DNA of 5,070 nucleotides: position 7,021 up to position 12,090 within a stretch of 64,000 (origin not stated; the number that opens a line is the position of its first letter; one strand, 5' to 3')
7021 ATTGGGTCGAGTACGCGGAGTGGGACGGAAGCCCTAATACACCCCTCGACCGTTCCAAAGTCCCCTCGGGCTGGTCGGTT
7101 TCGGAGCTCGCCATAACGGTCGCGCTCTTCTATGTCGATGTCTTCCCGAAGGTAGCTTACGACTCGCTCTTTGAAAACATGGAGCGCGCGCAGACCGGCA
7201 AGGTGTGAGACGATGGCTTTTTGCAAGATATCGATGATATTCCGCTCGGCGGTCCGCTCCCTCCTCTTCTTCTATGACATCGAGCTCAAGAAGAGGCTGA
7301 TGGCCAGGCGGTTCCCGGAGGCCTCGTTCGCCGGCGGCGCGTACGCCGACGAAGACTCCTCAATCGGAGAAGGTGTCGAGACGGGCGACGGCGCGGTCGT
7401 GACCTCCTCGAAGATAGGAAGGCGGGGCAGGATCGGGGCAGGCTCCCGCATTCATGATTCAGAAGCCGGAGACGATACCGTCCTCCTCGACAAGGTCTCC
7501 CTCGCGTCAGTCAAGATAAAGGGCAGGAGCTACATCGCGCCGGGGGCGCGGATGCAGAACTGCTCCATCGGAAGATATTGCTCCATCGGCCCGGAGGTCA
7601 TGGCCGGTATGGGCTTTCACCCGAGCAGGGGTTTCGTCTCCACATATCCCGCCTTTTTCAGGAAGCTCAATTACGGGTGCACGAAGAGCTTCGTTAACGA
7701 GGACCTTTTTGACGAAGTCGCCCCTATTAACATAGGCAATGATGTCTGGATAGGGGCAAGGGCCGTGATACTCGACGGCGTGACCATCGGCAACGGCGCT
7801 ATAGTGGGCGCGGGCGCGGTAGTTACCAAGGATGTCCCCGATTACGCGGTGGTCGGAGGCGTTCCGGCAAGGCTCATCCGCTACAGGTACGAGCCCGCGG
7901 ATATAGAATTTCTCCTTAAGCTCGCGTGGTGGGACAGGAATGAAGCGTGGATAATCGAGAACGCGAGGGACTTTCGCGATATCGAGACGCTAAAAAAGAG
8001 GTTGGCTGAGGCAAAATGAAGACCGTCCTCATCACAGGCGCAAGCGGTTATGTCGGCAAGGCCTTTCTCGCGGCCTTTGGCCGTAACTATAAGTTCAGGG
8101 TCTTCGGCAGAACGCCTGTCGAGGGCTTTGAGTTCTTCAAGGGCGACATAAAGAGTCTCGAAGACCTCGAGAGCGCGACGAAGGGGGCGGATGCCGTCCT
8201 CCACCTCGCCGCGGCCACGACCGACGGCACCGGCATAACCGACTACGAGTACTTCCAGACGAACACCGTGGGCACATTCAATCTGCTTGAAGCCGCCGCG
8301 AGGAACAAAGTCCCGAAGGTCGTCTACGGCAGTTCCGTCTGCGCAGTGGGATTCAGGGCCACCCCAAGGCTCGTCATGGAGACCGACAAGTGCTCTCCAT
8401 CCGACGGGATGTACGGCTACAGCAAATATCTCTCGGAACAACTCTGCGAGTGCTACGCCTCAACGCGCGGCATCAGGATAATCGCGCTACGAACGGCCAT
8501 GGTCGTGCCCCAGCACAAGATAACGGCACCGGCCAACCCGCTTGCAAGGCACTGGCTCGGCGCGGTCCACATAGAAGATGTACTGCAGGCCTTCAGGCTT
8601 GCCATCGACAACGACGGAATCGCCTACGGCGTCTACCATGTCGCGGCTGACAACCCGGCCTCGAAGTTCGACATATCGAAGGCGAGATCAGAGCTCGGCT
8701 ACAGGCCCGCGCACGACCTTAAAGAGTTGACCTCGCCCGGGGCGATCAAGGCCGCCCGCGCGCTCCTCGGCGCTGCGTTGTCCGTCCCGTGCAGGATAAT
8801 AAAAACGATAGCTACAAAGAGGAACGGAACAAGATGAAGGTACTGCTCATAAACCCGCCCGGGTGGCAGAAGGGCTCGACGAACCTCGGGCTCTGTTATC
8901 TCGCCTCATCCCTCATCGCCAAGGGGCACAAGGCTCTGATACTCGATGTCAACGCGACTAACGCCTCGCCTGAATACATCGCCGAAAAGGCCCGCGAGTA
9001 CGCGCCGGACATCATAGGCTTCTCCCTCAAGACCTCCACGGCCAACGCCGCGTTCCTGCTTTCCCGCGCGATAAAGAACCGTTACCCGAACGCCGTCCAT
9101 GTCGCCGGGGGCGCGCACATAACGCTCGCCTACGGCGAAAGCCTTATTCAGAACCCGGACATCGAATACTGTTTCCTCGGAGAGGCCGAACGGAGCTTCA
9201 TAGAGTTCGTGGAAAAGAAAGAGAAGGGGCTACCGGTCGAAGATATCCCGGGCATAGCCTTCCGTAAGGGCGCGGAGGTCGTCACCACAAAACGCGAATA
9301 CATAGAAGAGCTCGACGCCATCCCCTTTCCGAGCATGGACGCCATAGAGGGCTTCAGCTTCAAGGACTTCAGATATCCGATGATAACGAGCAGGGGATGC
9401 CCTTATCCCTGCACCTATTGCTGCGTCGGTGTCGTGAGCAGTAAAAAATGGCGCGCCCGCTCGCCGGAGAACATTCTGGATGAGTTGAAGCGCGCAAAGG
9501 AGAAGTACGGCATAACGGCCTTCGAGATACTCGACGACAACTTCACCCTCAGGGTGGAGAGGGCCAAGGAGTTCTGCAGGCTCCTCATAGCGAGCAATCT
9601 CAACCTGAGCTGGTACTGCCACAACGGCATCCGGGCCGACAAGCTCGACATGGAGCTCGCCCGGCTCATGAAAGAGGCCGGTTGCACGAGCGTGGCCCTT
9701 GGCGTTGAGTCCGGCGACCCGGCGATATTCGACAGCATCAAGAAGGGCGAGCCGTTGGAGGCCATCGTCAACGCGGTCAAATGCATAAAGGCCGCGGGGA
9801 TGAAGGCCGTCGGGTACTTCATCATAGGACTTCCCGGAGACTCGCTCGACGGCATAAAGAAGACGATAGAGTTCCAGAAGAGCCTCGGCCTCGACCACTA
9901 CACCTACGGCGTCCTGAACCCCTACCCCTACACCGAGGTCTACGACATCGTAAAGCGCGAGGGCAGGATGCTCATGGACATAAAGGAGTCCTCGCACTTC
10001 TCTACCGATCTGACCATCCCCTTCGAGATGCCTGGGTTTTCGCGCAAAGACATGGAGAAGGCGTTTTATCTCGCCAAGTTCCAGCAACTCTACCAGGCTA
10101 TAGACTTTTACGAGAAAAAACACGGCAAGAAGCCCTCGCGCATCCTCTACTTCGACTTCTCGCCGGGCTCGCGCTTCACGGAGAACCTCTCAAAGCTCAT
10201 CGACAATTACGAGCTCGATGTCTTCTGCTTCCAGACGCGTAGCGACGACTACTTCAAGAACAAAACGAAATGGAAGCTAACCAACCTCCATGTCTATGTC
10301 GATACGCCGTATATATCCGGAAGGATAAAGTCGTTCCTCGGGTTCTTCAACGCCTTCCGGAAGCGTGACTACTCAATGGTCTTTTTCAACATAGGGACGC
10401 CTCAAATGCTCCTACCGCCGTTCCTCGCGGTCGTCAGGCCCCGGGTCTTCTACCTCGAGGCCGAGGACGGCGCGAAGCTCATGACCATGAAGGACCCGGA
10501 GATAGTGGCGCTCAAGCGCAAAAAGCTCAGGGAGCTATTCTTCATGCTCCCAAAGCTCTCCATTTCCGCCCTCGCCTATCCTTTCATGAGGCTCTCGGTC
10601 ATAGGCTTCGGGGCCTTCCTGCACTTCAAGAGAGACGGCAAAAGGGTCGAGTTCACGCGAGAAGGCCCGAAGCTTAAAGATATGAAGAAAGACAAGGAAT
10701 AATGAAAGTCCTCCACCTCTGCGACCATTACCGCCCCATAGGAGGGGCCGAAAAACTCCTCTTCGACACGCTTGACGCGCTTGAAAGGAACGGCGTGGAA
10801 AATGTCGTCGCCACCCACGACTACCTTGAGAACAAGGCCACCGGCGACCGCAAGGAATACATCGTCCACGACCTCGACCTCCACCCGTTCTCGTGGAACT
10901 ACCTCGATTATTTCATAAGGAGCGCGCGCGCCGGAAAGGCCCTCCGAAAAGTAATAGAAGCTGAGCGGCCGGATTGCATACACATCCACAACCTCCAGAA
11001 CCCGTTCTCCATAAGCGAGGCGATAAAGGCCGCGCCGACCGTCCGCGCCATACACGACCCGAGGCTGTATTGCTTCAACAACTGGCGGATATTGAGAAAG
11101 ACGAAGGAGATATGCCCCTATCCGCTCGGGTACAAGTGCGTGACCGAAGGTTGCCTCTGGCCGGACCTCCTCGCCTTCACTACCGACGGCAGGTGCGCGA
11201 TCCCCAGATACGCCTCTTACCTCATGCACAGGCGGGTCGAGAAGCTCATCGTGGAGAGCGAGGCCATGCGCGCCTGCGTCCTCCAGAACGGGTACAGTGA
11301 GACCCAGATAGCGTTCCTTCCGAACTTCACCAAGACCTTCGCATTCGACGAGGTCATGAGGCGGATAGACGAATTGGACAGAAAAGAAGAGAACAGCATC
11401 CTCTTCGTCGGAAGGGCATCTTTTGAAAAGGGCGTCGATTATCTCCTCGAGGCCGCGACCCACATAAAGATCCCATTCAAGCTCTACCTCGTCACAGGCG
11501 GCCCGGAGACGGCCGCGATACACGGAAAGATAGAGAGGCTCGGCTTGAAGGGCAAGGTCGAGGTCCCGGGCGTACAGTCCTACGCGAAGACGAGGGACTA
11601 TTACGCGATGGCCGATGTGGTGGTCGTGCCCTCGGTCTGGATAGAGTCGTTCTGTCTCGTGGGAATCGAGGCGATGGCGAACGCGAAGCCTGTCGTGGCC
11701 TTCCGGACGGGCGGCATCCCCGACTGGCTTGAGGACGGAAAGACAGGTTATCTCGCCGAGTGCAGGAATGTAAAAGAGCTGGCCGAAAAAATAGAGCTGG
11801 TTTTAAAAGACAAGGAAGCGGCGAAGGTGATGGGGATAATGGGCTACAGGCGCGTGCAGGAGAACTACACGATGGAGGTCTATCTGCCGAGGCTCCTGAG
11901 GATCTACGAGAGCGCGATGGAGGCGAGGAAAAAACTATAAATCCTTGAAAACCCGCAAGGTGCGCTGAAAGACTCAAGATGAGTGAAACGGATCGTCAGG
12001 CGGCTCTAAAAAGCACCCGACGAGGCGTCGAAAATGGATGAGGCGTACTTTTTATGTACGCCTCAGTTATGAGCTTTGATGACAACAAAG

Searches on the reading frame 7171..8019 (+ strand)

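Call 55: search_protein_families(library=pfam, proteins=[window:7171-8019:+], max_evalue=0.00001)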
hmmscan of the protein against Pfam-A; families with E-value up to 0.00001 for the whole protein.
window:7171-8019:+ (282 aa): 3 families
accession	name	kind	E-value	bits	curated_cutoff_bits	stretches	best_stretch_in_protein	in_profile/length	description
PF00132.30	Hexapep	-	1.5e-20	72.4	27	1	186-220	2-36/36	Bacterial transferase hexapeptide (six repeats)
PF25084.1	LbH_EIF2B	-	4e-12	46.5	54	0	54-111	13-70/105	EIF2B subunit epsilon LbH domain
PF14602.12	Hexapep_2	-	5.5e-09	36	27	1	185-220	1-34/34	Hexapeptide repeat of succinyl-transferase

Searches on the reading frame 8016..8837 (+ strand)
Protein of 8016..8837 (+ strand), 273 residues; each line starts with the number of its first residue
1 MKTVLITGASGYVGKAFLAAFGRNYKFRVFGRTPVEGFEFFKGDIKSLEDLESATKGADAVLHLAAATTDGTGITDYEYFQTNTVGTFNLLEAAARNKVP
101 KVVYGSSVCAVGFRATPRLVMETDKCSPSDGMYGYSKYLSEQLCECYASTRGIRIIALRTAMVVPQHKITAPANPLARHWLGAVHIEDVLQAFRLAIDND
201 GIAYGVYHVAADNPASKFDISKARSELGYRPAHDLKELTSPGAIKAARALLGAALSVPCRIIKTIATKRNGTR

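Call 55: search_protein_families(library=pfam, proteins=[window:8016-8837:+], max_evalue=0.00001)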
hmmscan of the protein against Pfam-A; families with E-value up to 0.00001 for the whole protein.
window:8016-8837:+ (273 aa): 7 families
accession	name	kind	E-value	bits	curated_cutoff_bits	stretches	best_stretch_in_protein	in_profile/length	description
PF01370.27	Epimerase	-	1e-26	94.2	20.9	1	4-164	1-173/240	NAD dependent epimerase/dehydratase family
PF01073.25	3Beta_HSD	-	2e-14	53.7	22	1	39-144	48-157/280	3-beta hydroxysteroid dehydrogenase/isomerase family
PF16363.11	GDP_Man_Dehyd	-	3.5e-13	50.1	27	1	36-159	52-179/332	GDP-mannose 4,6 dehydratase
PF04321.23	RmlD_sub_bind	-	3.9e-10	39.7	27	1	3-165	2-153/287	RmlD substrate binding domain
PF07993.18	NAD_binding_4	-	2.3e-09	37.2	20.1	1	49-165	80-209/258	Male sterility protein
PF02719.21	Polysacc_synt_2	-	1e-07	31.9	20.2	0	42-150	60-155/293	Polysaccharide biosynthesis protein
PF13460.12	NAD_binding_10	-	4.2e-07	30.5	27.2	1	8-111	1-102/184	NAD(P)H-binding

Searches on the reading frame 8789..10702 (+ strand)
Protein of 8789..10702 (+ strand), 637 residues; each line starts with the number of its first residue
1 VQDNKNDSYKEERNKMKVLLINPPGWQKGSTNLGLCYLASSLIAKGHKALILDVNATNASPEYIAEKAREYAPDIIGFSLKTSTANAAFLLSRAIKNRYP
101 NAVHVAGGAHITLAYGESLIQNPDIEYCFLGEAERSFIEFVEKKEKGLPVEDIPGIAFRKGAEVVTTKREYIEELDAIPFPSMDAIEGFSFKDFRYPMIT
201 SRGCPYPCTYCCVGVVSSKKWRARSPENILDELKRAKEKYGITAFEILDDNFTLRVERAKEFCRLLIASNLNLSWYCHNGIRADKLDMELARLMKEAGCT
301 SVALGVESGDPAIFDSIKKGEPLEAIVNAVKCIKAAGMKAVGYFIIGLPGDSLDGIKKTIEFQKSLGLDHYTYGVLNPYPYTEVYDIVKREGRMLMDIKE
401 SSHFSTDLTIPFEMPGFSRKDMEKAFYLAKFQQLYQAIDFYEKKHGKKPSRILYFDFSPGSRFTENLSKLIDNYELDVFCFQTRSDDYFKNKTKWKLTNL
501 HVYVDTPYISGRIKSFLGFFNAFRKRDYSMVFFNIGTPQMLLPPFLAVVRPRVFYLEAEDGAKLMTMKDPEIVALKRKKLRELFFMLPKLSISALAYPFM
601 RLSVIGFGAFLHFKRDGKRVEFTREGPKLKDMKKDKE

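Call 55: search_protein_families(library=pfam, proteins=[window:8789-10702:+], max_evalue=0.00001)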
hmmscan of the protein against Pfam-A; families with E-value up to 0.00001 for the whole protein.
window:8789-10702:+ (637 aa): 2 families
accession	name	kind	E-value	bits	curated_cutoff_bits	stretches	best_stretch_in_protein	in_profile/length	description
PF04055.27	Radical_SAM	-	2.2e-27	96.7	29.5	1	198-362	1-165/166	Radical SAM superfamily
PF02310.24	B12-binding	-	9e-17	61.5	32.1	1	31-139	13-119/121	B12 binding domain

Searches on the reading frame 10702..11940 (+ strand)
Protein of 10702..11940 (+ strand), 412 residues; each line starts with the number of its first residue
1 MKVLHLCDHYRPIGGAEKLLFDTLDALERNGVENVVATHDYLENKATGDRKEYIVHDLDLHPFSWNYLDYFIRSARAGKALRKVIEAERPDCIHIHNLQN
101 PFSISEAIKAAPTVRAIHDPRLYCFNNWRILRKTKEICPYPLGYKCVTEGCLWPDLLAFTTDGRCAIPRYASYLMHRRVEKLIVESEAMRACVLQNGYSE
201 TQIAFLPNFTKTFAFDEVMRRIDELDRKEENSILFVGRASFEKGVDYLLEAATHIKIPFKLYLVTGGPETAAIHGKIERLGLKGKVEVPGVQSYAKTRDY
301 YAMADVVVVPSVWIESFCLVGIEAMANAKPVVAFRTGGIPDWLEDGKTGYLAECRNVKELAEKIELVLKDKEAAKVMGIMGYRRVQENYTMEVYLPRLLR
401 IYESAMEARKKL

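Call 55: search_protein_families(library=pfam, proteins=[window:10702-11940:+], max_evalue=0.00001)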
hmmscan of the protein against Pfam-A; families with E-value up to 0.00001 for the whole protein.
window:10702-11940:+ (412 aa): 6 families
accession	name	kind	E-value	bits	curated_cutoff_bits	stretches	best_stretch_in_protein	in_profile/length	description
PF00534.26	Glycos_transf_1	-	1.3e-37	129.4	26.4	1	226-382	11-170/172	Glycosyl transferases group 1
PF13692.12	Glyco_trans_1_4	-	1.3e-30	107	27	1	231-370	2-142/142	Glycosyl transferases group 1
PF13439.12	Glyco_transf_4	-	3e-13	50.6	28.5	1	13-209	1-165/170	Glycosyltransferase Family 4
PF13579.12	Glyco_trans_4_4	-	3.1e-09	37.8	29.7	1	14-208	1-157/158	Glycosyl transferase 4-like domain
PF20706.3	GT4-conflict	-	2.7e-06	27.1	26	1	221-372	191-359/385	Family 4 Glycosyltransferase in conflict systems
PF13524.12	Glyco_trans_1_2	-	4.1e-06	27.2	25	1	322-392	68-136/144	Glycosyl transferase-like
